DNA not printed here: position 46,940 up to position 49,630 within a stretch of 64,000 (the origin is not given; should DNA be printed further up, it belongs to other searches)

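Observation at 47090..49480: Single-ORF fusion of glucose-6-phosphate dehydrogenase and 6-phosphogluconate dehydrogenase, co-transcribed with an FNR-like reductase and a cupredoxin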

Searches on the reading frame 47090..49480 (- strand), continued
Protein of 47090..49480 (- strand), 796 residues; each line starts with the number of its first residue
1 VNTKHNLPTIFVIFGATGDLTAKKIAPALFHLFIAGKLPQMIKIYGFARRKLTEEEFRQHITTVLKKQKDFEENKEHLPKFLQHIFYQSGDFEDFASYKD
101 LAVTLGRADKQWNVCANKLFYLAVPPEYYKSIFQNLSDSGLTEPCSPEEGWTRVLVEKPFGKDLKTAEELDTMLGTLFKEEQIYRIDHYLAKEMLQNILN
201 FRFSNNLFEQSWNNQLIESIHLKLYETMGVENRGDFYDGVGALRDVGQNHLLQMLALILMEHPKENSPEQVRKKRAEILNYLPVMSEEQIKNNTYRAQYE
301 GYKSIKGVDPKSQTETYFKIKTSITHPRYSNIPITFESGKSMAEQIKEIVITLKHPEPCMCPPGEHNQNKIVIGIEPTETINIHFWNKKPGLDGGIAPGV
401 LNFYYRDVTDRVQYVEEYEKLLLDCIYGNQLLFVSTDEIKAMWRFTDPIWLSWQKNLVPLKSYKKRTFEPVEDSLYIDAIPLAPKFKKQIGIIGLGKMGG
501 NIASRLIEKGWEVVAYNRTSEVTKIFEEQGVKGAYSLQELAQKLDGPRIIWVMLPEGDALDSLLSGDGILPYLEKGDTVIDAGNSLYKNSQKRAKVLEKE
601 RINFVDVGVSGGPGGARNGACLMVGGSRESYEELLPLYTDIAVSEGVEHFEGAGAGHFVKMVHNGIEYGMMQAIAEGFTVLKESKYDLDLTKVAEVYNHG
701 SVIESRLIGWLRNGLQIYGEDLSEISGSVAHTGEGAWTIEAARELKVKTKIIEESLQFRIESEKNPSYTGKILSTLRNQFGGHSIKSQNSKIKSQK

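Call 24: find_encoding_contigs(protein=P0019, flank=6000, max_places=1)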
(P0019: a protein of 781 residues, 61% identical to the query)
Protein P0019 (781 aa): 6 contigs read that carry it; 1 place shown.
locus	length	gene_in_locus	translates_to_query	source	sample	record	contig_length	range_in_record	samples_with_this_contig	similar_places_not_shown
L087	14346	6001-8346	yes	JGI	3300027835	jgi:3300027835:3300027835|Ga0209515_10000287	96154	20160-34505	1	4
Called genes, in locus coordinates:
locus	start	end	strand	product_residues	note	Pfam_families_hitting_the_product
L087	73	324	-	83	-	PF04226:Transgly_assoc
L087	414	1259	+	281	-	PF03741:TerC, PF04332:DUF475, PF03741:TerC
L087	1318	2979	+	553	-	PF13185:GAF_2, PF01590:GAF, PF13492:GAF_3, PF13185:GAF_2 (weak), PF13492:GAF_3 (weak), PF00512:HisKA, PF02518:HATPase_c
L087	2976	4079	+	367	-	-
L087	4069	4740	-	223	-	PF00072:Response_reg, PF00486:Trans_reg_C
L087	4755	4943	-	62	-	-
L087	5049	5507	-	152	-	PF00258:Flavodoxin_1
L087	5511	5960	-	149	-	PF00578:AhpC-TSA, PF08534:Redoxin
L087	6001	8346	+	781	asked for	PF00479:G6PD_N, PF02781:G6PD_C, PF03446:NAD_binding_2, PF00393:6PGD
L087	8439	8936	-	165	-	PF00565:SNase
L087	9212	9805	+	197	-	PF08713:DNA_alkylation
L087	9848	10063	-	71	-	-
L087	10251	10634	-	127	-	-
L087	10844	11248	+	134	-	PF02643:DUF192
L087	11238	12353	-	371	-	PF00162:PGK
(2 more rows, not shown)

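Call 25: find_encoding_contigs(protein=P0021, flank=6000, max_places=1)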
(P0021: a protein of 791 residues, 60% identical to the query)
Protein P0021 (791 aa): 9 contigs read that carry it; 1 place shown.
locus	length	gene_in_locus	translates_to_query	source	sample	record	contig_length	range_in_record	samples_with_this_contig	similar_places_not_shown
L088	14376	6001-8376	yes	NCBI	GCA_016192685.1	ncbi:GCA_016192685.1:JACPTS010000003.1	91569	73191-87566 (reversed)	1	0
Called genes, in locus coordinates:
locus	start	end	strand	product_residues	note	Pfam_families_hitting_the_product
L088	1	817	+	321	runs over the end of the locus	PF00890:FAD_binding_2 (faint), PF01266:DAO (faint), PF07992:Pyr_redox_2, PF13738:Pyr_redox_3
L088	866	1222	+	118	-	-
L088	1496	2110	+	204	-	PF11303:DUF3105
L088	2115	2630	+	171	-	PF08534:Redoxin, PF00578:AhpC-TSA, PF00085:Thioredoxin (weak), PF13098:Thioredoxin_2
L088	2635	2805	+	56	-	-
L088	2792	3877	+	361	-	PF04041:Glyco_hydro_130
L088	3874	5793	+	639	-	PF04041:Glyco_hydro_130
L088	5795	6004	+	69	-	-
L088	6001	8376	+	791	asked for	PF00479:G6PD_N, PF02781:G6PD_C, PF03446:NAD_binding_2, PF00393:6PGD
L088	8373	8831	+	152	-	PF22784:PTP-SAK, PF22785:Tc-R-P, PF00782:DSPc, PF22741:PTP-NADK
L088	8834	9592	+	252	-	PF02683:DsbD_TM, PF13386:DsbD_2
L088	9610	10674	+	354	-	PF00578:AhpC-TSA, PF08534:Redoxin, PF13905:Thioredoxin_8, PF17991:Thioredoxin_10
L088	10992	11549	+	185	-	-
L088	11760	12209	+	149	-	PF09055:Sod_Ni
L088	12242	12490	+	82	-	PF10502:Peptidase_S26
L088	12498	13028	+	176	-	-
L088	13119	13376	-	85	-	-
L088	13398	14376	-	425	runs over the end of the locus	PF01551:Peptidase_M23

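Call 26: find_encoding_contigs(protein=P0091, flank=6000, max_places=1)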
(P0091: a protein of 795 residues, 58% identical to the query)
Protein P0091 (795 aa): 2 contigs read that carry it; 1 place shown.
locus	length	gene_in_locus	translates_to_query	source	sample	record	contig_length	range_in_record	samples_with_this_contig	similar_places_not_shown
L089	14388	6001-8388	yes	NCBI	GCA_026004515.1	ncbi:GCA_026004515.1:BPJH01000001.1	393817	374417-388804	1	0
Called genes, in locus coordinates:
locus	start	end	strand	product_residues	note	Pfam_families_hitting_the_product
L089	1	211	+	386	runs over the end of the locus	PF07690:MFS_1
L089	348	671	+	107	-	PF12840:HTH_20 (weak), PF13412:HTH_24 (faint), PF01022:HTH_5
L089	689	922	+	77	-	PF13192:Thioredoxin_3 (weak), PF00462:Glutaredoxin, PF13417:GST_N_3 (weak)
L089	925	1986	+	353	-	PF11376:DUF3179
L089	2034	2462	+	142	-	PF20587:DUF6789 (weak)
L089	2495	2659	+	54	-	-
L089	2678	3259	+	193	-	PF08534:Redoxin, PF00085:Thioredoxin, PF00578:AhpC-TSA, PF13098:Thioredoxin_2 (weak), PF13905:Thioredoxin_8 (weak)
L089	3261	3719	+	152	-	PF00782:DSPc, PF22784:PTP-SAK, PF22785:Tc-R-P, PF22741:PTP-NADK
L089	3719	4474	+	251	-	PF02683:DsbD_TM, PF13386:DsbD_2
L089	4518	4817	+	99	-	PF12840:HTH_20, PF01022:HTH_5, PF01047:MarR (weak), PF13412:HTH_24 (weak), PF25212:HVO_A0114 (weak), PF01325:Fe_dep_repress (weak), PF08279:HTH_11 (weak), PF01978:TrmB, +3 more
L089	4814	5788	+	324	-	PF10432:bact-PGI_C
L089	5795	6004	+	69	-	-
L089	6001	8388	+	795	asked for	PF00479:G6PD_N, PF02781:G6PD_C, PF02826:2-Hacid_dh_C, PF01488:Shikimate_DH (weak), PF03446:NAD_binding_2, PF03807:F420_oxidored (weak), PF00393:6PGD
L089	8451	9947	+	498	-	PF03486:HI0933_like (faint), PF07992:Pyr_redox_2, PF12831:FAD_oxidored (weak), PF00070:Pyr_redox, PF13738:Pyr_redox_3, PF02852:Pyr_redox_dim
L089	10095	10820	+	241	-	-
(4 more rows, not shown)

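Call 27: find_encoding_contigs(protein=P0044, flank=6000, max_places=1)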
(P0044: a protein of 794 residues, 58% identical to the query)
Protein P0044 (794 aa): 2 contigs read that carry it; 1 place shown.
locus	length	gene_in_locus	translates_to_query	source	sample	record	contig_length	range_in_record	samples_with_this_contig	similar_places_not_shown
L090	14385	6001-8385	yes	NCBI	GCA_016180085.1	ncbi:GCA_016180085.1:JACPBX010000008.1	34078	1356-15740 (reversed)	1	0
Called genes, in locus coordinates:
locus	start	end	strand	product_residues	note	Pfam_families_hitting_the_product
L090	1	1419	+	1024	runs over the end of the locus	PF03477:ATP-cone, PF00317:Ribonuc_red_lgN, PF02867:Ribonuc_red_lgC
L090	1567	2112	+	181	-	PF01923:Cob_adeno_trans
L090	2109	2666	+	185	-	PF07155:ECF-ribofla_trS (weak)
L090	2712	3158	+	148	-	PF22811:Zn_ribbon_NrdR, PF03477:ATP-cone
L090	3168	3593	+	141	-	PF00692:dUTPase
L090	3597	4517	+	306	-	PF00056:Ldh_1_N, PF02866:Ldh_1_C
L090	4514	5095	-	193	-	PF13459:Fer4_15, PF14251:PterinBD-DUF4346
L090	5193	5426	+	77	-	PF02697:VAPB_antitox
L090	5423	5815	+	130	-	PF01850:PIN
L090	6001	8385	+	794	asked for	PF00479:G6PD_N, PF02781:G6PD_C, PF02826:2-Hacid_dh_C (weak), PF03446:NAD_binding_2, PF00393:6PGD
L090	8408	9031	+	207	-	PF00730:HhH-GPD, PF00633:HHH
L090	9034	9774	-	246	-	PF00970:FAD_binding_6, PF00175:NAD_binding_1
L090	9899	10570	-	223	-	-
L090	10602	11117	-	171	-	-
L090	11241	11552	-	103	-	PF01883:FeS_assembly_P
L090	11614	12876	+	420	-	-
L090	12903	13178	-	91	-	-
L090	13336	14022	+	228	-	PF01963:TraB_PrgY_gumN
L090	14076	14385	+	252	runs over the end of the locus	PF02163:Peptidase_M50 (faint)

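Call 34: search_solved_structures(query=window:47090-49480:-, max_evalue=1e-20, show_alignments=0)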
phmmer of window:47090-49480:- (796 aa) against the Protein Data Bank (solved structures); distinct sequences matched with E-value up to 1e-20: 66 (the best 60 are shown).
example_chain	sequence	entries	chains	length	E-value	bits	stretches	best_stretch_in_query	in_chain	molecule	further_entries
9emm_A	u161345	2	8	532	2.2e-87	297.2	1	8-474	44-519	Glucose-6-phosphate 1-dehydrogenase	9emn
7zhy_A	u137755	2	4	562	6.7e-80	272.5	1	10-455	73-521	Glucose-6-phosphate 1-dehydrogenase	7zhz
7zhx_A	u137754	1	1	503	1.6e-79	271.2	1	10-455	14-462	Glucose-6-phosphate 1-dehydrogenase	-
7zht_A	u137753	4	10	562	2.4e-79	270.7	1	10-455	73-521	Glucose-6-phosphate 1-dehydrogenase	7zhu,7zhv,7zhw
9vp5_A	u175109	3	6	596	2.9e-79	270.4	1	10-455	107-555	Glucose-6-phosphate 1-dehydrogenase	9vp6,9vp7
7sei_A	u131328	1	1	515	6.9e-79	269.1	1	9-449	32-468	Glucose-6-phosphate 1-dehydrogenase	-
6va8_A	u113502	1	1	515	7e-79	269.1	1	9-449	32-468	Glucose-6-phosphate 1-dehydrogenase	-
7zve_G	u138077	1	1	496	8.3e-79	268.9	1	9-449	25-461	Glucose-6-phosphate 1-dehydrogenase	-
7zve_C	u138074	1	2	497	8.4e-79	268.9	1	9-449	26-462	Glucose-6-phosphate 1-dehydrogenase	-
7zve_B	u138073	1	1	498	8.4e-79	268.8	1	9-449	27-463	Glucose-6-phosphate 1-dehydrogenase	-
7zve_D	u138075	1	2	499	8.5e-79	268.8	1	9-449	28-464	Glucose-6-phosphate 1-dehydrogenase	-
7zve_E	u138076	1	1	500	8.6e-79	268.8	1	9-449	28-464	Glucose-6-phosphate 1-dehydrogenase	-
7zve_A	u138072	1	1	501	8.6e-79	268.8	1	9-449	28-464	Glucose-6-phosphate 1-dehydrogenase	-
6va0_A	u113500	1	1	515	9.5e-79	268.7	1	9-449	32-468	Glucose-6-phosphate 1-dehydrogenase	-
6e08_L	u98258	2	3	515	9.5e-79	268.7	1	9-449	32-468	Glucose-6-phosphate 1-dehydrogenase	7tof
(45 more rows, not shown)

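Call 67: predict_structure(alignment_id=A4)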
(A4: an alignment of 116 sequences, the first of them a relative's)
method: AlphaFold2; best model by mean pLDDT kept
length: 796 residues; sequences in the alignment: 116
mean_pLDDT: 89.1   pTM: 0.78
mean pLDDT of the five models: 89.1, 86.8, 86.3, 85.8, 84.8
residues with pLDDT >= 90: 515; 70-90: 229; 50-70: 43; < 50: 9
segments of 3 or more residues with pLDDT < 50: 1-3, 791-796
pLDDT, mean of each block of 10 residues (from residue 1): 64 93 92 92 95 96 92 94 96 96 92 90 89 94 77 82 75 88 82 74 71 88 94 83 88 92 85 93 94 97 94 96 90 95 95 79 73 88 84 79 72 73 89 89 93 96 97 94 81 96 93 97 95 97 96 93 93 97 94 96 97 91 96 92 91 96 91 94 94 90 84 93 90 84 93 92 93 91 72 44
secondary structure, 60 per line:
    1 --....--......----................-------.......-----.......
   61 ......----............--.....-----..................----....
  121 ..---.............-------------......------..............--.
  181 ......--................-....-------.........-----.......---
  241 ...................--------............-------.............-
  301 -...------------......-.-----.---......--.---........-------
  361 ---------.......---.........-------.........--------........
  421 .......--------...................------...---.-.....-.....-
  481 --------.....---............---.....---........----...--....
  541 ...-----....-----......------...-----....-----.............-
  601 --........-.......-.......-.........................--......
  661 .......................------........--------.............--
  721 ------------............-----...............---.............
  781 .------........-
elements in order (helices of 4 or more, strands of 3 or more residues): H3-6 E9-14 H19-34 E42-48 H54-66 H71-82 E85-89 H95-112 E117-122 H126-138 E152-157 H164-177 E183-186 H189-204 H206-209 E217-225 H231-237 H241-259 H268-279 H287-293 E294-299 E317-322 E334-339 E346-353 E370-376 E380-388 E396-404 H413-427 H436-454 E461-463 H469-473 H475-479 E489-493 H497-508 E512-516 H520-527 E532-534 H537-543 E549-552 H558-563 E578-581 H587-599 E603-610 H612-618 E620-626 H628-641 E642-652 H655-683 H690-697 H706-718 H733-744 H750-764 H768-781 H788-795

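Call 69: search_protein_families(library=pfam, proteins=[L083:5299-5748:+, L088:5795-6004:+, L088:8373-8831:+, L003:2437-2871:+], max_evalue=1)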
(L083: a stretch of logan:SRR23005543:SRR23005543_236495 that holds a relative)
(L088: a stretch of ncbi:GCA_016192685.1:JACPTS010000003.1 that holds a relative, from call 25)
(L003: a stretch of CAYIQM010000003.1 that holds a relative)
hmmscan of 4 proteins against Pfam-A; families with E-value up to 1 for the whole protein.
L083:5299-5748:+ (149 aa): 4 families
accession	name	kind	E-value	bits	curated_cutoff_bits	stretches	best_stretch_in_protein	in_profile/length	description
PF05425.18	CopD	-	0.047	14.5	32.1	1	82-141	3-60/105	Copper resistance protein D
PF07291.16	MauE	-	0.05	14.3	27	1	18-104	2-87/128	Methylamine utilisation protein MauE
PF07681.17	DoxX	-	0.058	14.5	23.6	1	24-101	5-82/85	DoxX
PF13781.11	DoxX_3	-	0.14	13.2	25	1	31-121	3-92/102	DoxX-like family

L088:5795-6004:+ (69 aa): 1 family
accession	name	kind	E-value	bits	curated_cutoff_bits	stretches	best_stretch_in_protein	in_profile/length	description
PF22116.1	DUF6944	-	0.069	12.9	32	0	44-64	115-135/167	Family of unknown function (DUF6944)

L088:8373-8831:+ (152 aa): 6 families
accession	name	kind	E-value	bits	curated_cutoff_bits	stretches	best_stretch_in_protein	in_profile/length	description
PF22785.1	Tc-R-P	-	1.2e-14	55.2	27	1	34-118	17-106/106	Polymorphic toxin system, DSP-PTPase phosphatase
PF00782.25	DSPc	-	2.3e-14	53.8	33.5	1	21-149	2-132/133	Dual specificity phosphatase, catalytic domain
PF22784.1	PTP-SAK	-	1.4e-12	48.4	27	1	60-128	56-121/153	Swiss Army Knife protein, DSP-PTPase phosphatase domain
PF22741.1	PTP-NADK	-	1e-09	38.4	27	1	64-127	82-145/163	DSP-PTPase phosphatase fused to NAD+ Kinase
PF14566.11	PTPlike_phytase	-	0.0001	22.8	27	1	49-112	93-154/158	Inositol hexakisphosphate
PF00102.32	Y_phosphatase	-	0.0055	16.8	20.9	1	66-114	142-192/234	Protein-tyrosine phosphatase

L003:2437-2871:+ (144 aa): 1 family
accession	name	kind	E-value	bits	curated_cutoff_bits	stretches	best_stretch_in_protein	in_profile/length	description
PF21868.2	GbpA_D3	-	0.14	12.9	27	1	21-95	5-80/97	GlcNAc-binding protein A, third domain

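Call 73: fold_search(model_id=the predicted structure, library=pdb)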
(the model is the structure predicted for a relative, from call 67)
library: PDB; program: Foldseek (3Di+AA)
matches with E <= 10: 1864; with E <= 0.001: 624
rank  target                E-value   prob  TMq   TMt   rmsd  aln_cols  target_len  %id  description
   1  1e77                  2.0e-43  1.00  0.55  0.88   3.0       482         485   29  COMPLEX OF ACTIVE MUTANT (Q365->C) OF GLUCOSE 6-PHOSPHATE DEHYDROGENASE FROM LEUCONOSTOC MESENTEROIDES WITH SUBSTRATE (released 2000-12-11)
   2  7sni_A                4.2e-43  1.00  0.54  0.85   3.8       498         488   31  Structure of G6PD-D200N tetramer bound to NADP+ and G6P (released 2022-07-13)
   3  2bh9                  4.9e-43  1.00  0.53  0.84   3.3       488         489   32  X-RAY STRUCTURE OF A DELETION VARIANT OF HUMAN GLUCOSE 6-PHOSPHATE DEHYDROGENASE COMPLEXED WITH STRUCTURAL AND COENZYME  (released 2005-04-25)
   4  7zve_D                7.5e-43  1.00  0.53  0.82   3.5       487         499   32  K403 acetylated glucose-6-phosphate dehydrogenase (G6PD) (released 2023-08-23)
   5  1h93                  7.9e-43  1.00  0.54  0.86   2.8       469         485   29  ACTIVE MUTANT (S215->C) OF GLUCOSE 6-PHOSPHATE DEHYDROGENASE FROM LEUCONOSTOC MESENTEROIDES (released 2001-05-03)
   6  1dpg_A                9.3e-43  1.00  0.54  0.86   2.8       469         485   29  GLUCOSE 6-PHOSPHATE DEHYDROGENASE FROM LEUCONOSTOC MESENTEROIDES (released 1996-03-08)
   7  6d23_B                9.3e-43  1.00  0.53  0.84   3.1       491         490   31  GLUCOSE-6-P DEHYDROGENASE (APO FORM) FROM TRYPANOSOMA CRUZI (released 2018-05-02)
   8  1e7m                  1.0e-42  1.00  0.54  0.86   2.7       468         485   29  ACTIVE SITE MUTANT (D177->N) OF GLUCOSE 6-PHOSPHATE DEHYDROGENASE FROM LEUCONOSTOC MESENTEROIDES (released 2000-12-11)
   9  5ukw                  1.0e-42  1.00  0.53  0.87   3.2       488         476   32  Crystal structure of human Glucose 6-phosphate Dehydrogenase mutant (A277C) complexed with G6P (released 2017-04-19)
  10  6d23_A                1.0e-42  1.00  0.54  0.86   3.1       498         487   31  GLUCOSE-6-P DEHYDROGENASE (APO FORM) FROM TRYPANOSOMA CRUZI (released 2018-05-02)
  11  7zve_A                1.3e-42  1.00  0.53  0.82   3.6       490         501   32  K403 acetylated glucose-6-phosphate dehydrogenase (G6PD) (released 2023-08-23)
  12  7zve_B                1.6e-42  1.00  0.53  0.82   3.6       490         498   32  K403 acetylated glucose-6-phosphate dehydrogenase (G6PD) (released 2023-08-23)
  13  7zvd                  1.7e-42  1.00  0.53  0.85   3.2       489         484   32  K89 acetylated glucose-6-phosphate dehydrogenase (G6PD) in a complex with structural NADP+ (released 2023-08-23)
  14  6e08                  2.9e-42  1.00  0.53  0.85   4.5       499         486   31  Crystal structure of G6PD in complex with structural NADP (released 2018-07-25)
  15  2dpg                  3.0e-42  1.00  0.55  0.89   3.9       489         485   29  COMPLEX OF INACTIVE MUTANT (H240->N) OF GLUCOSE 6-PHOSPHATE DEHYDROGENASE FROM LEUCONOSTOC MESENTEROIDES WITH NADP+ (released 1998-07-15)
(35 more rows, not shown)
